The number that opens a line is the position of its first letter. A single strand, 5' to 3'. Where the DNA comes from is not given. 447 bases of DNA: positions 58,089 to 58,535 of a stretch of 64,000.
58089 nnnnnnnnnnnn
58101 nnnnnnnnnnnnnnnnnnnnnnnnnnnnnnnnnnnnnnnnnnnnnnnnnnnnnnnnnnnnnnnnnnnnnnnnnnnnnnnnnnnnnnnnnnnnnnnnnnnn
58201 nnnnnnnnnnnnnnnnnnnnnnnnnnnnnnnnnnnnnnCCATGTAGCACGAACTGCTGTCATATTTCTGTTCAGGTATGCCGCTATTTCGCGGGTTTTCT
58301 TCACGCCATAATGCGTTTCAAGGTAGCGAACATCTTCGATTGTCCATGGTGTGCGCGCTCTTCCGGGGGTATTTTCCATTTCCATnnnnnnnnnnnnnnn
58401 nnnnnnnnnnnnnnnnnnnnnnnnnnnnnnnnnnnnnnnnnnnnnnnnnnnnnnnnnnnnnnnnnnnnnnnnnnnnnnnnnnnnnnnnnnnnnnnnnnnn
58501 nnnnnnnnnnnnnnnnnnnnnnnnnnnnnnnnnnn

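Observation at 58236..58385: Unannotated 49 aa ORF with Myb/SANT-like spacing at the edge of the T6SS cluster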

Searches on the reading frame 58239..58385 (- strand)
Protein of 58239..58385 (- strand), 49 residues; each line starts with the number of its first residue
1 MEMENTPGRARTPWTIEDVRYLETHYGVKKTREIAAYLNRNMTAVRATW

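Call 4: search_protein_families(library=pfam, proteins=[window:58239-58385:-], max_evalue=1)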
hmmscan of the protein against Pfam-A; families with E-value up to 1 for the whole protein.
seq(49 aa): 1 family
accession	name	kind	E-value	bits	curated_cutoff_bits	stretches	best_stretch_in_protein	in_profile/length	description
PF25223.1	DUF7841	-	0.069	13.8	25.2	1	2-34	27-62/114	Domain of unknown function (DUF7841)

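Call 11: search_protein_families(library=ncbifam, proteins=[window:58239-58385:-], max_evalue=10)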
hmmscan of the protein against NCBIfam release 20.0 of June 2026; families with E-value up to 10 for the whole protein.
seq(49 aa): 0 families

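Call 70: search_protein_families(library=phrogs, proteins=[window:58239-58385:-], max_evalue=0.01)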
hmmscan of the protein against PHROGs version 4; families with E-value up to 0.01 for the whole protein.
seq(49 aa): 2 families
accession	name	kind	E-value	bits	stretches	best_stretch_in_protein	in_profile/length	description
phrog_323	-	transcription regulation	8.2e-07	29.9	1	6-47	89-130/319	transcriptional regulator, D5-like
phrog_11013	-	unknown function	3.9e-05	24.5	1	10-45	29-64/87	-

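Call 82: predict_structure(alignment_id=A7)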
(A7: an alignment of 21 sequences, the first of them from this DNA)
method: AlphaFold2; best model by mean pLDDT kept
length: 49 residues; sequences in the alignment: 21
mean_pLDDT: 80.8   pTM: 0.58
mean pLDDT of the five models: 80.8, 80.0, 79.9, 79.7, 79.4
residues with pLDDT >= 90: 22; 70-90: 16; 50-70: 7; < 50: 4
segments of 3 or more residues with pLDDT < 50: 1-3
pLDDT, mean of each block of 10 residues (from residue 1): 50 86 92 90 86
secondary structure, 60 per line:
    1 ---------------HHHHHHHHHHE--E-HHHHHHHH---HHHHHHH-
elements in order: H16-25 H31-38 H42-48
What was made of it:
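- On Myb/SANT-like DNA-binding repeat superfamily: The stump has helices 16-25/31-38/42-48 (call 82).
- AF2, guided by the family alignment, still folds it into a three-helix unit (pLDDT 80.8, helix 3 shortened to 42-48; call 82), so a folded single-repeat peptide is not excluded. AF2 predicts a three-helix unit (call 82).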
